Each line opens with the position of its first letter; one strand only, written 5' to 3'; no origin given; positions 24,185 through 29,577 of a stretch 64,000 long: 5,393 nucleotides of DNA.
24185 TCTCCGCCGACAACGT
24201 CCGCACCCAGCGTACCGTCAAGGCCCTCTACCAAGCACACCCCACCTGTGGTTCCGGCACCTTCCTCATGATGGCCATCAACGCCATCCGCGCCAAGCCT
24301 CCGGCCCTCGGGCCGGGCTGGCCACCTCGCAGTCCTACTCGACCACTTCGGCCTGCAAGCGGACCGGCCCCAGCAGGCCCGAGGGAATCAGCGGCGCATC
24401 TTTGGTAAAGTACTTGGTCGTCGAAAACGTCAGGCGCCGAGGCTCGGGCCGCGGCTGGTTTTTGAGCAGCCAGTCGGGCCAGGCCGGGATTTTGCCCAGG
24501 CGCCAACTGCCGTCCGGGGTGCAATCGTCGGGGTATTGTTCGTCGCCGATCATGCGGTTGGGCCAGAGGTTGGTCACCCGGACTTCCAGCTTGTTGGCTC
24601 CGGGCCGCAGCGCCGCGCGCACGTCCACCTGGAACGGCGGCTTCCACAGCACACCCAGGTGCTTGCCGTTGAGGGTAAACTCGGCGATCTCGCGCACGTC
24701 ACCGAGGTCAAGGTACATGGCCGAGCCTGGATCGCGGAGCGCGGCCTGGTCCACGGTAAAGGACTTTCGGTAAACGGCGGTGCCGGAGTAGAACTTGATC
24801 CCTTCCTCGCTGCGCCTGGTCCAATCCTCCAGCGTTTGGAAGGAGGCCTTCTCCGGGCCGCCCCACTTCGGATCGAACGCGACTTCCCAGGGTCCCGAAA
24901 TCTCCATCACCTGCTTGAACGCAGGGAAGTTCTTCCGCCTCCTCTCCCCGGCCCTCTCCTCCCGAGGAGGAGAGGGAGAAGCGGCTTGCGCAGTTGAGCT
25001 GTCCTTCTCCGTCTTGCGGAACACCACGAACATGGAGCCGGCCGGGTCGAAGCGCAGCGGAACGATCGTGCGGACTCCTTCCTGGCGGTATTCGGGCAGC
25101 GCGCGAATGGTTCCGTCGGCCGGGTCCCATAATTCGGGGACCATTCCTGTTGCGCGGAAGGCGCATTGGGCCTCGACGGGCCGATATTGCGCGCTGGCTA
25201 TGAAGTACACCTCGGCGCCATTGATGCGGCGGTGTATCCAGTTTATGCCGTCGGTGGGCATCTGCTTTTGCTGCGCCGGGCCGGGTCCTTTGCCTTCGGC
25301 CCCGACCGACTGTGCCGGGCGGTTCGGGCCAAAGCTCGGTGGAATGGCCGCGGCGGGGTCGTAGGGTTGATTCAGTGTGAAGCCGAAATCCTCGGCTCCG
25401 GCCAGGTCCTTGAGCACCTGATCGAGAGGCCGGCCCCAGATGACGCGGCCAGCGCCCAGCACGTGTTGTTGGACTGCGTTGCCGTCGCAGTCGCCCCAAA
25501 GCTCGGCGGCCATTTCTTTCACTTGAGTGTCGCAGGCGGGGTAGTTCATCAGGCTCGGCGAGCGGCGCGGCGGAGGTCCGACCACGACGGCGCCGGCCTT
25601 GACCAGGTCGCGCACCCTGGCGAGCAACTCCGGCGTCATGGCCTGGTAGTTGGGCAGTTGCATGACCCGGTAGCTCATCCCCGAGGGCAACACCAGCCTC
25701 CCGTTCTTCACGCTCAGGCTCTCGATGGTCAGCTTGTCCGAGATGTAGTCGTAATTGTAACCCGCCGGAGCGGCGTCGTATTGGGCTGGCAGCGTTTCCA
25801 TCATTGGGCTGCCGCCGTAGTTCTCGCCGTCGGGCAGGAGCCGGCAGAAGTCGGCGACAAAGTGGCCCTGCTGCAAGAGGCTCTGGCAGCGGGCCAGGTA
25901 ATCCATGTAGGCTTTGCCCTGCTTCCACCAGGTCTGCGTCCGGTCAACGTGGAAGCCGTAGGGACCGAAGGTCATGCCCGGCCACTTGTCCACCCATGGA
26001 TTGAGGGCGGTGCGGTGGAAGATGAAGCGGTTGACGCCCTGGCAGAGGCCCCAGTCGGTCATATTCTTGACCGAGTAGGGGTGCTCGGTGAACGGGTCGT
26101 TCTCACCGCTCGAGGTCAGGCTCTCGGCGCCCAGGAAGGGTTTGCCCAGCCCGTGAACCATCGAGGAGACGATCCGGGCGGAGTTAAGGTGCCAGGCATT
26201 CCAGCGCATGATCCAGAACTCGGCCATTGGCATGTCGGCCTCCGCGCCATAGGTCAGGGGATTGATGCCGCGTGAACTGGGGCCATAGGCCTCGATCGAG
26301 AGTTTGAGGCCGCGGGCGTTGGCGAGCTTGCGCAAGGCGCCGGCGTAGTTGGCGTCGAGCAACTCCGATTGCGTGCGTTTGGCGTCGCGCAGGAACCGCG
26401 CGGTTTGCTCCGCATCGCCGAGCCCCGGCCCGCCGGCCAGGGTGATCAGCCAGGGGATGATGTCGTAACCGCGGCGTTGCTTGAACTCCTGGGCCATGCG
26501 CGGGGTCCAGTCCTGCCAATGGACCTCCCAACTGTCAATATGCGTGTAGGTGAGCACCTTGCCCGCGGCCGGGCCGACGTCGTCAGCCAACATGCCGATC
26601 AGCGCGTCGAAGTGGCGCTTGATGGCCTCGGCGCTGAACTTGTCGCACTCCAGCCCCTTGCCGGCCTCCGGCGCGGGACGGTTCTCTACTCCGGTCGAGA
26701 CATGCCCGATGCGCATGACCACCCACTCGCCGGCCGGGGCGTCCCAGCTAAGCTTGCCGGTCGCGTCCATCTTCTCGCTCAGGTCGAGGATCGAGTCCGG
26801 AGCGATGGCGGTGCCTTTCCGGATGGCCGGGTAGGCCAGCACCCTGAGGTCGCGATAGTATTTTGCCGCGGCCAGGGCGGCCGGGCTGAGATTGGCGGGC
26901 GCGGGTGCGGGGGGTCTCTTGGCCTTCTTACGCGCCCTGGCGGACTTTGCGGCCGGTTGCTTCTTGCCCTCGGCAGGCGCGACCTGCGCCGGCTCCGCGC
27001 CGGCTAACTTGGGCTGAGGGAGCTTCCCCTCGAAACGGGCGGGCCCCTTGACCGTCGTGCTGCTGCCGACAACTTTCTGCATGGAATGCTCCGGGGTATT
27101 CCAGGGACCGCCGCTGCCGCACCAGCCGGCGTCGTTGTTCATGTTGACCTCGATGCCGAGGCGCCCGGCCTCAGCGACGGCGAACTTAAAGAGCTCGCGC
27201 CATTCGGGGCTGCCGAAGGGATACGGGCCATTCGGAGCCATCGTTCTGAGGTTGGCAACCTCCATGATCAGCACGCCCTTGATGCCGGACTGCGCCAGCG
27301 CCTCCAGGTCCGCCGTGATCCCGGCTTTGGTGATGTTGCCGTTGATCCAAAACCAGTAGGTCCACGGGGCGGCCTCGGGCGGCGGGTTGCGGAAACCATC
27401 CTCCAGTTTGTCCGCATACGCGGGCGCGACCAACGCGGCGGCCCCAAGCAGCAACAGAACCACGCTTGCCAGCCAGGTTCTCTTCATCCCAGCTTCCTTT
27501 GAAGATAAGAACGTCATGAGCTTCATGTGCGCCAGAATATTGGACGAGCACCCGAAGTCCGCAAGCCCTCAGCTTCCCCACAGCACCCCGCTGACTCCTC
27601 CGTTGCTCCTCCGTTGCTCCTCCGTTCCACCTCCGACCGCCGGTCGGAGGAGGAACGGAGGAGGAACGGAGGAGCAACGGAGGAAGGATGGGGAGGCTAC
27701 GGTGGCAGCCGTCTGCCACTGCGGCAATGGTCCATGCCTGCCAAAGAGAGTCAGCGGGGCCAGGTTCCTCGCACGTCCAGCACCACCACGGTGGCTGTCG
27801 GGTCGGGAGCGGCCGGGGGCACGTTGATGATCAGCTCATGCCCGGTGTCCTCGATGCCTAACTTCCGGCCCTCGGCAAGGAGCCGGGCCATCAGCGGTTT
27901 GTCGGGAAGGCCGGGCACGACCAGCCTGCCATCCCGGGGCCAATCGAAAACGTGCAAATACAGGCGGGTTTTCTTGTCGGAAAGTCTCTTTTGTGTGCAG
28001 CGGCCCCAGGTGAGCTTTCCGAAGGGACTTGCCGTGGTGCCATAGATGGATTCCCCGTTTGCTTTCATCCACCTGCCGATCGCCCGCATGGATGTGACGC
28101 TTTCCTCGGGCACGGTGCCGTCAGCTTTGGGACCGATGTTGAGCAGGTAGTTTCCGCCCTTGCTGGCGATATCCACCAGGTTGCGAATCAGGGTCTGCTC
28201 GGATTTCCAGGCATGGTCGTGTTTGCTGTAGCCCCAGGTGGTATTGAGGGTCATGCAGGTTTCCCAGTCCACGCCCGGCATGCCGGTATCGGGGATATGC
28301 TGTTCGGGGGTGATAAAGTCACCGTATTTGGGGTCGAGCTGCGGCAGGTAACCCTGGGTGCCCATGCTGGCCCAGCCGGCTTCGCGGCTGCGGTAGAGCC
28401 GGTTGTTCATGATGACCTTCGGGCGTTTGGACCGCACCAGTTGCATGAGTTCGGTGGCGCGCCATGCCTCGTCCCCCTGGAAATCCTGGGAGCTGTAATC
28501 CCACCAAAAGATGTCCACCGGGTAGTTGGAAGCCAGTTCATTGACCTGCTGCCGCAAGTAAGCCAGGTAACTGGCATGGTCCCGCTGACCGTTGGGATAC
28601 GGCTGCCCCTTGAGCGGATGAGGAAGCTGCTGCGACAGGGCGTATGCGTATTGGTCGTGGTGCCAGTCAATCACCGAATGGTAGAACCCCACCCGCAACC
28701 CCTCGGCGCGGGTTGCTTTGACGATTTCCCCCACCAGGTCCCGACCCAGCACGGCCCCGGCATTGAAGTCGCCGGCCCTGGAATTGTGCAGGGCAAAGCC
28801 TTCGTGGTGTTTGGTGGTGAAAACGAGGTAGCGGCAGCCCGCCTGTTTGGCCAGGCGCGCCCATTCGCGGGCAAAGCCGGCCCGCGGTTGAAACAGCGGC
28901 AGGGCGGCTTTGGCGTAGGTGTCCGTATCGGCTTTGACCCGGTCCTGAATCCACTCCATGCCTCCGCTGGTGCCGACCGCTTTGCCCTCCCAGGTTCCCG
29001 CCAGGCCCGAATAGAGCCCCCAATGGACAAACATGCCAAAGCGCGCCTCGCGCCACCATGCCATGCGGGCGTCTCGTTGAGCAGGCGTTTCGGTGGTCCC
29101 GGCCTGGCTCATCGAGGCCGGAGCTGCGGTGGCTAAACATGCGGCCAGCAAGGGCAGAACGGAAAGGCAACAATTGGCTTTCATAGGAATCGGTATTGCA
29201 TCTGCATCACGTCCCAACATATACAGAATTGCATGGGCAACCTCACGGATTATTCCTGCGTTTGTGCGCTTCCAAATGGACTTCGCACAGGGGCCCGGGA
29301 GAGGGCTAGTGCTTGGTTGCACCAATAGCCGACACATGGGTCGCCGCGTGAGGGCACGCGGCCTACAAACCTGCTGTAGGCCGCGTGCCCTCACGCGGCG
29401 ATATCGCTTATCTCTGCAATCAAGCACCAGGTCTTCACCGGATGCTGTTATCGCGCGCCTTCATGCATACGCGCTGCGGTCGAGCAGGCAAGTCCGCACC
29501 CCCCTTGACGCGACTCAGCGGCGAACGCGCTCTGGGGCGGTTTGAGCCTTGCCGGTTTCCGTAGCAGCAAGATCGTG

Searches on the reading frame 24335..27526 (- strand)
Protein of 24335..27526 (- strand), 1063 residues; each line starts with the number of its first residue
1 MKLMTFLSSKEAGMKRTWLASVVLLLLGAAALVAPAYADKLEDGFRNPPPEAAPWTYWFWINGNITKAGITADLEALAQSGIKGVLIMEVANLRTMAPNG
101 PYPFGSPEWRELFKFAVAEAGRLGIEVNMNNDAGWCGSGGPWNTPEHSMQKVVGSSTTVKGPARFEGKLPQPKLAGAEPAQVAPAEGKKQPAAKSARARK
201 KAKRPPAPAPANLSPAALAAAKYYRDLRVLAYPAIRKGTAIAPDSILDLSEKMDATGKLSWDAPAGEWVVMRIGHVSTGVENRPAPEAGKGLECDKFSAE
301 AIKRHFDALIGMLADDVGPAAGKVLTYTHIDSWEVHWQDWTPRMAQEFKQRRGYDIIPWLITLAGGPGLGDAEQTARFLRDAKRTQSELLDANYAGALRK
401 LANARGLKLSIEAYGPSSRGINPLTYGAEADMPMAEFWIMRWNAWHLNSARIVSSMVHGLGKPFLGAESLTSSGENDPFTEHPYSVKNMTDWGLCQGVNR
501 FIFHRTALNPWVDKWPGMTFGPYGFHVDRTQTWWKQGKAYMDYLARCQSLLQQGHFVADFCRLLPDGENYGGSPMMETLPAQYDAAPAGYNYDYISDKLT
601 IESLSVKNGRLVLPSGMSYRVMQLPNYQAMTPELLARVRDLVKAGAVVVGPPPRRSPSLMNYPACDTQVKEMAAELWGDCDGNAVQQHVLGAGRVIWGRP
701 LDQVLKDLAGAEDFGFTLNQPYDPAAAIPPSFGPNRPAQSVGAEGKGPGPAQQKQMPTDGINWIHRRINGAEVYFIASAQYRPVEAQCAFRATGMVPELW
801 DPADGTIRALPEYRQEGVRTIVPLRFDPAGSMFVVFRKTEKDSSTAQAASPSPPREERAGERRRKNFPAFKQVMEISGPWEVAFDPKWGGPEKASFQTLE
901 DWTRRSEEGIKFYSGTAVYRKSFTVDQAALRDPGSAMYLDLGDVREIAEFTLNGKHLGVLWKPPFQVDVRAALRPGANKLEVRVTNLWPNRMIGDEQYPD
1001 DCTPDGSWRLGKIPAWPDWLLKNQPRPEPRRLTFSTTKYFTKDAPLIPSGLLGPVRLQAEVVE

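Call 61: search_protein_families(library=pfam, proteins=[window:24335-27526:-], max_evalue=0.00001)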
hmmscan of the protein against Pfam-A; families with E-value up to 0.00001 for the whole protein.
window:24335-27526:- (1063 aa): 1 family
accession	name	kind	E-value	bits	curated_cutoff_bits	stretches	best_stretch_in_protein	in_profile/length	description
PF17132.9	Glyco_hydro_106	-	3e-178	595.2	29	3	219-715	193-681/743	alpha-L-rhamnosidase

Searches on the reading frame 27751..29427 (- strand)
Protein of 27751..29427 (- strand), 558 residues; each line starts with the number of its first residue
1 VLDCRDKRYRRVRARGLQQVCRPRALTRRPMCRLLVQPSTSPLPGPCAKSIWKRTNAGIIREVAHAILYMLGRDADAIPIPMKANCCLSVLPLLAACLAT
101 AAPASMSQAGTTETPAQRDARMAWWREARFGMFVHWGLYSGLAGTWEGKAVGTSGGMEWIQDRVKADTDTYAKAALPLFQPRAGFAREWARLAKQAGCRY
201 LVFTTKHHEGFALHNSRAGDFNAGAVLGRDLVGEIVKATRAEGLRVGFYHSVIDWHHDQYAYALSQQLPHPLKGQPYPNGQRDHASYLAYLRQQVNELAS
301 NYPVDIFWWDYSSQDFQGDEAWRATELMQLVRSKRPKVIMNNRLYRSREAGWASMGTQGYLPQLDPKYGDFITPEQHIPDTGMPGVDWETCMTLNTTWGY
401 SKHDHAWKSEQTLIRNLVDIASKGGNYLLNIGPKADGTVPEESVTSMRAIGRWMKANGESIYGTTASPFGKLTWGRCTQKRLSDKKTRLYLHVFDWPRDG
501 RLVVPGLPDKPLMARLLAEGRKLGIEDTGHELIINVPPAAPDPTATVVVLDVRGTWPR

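Call 61: search_protein_families(library=pfam, proteins=[window:27751-29427:-], max_evalue=0.00001)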
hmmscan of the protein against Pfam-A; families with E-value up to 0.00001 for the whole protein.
window:27751-29427:- (558 aa): 1 family
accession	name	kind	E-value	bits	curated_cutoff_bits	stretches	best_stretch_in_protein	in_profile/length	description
PF01120.23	Alpha_L_fucos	-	6.3e-80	269.6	25.2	1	105-459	8-345/345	Alpha-L-fucosidase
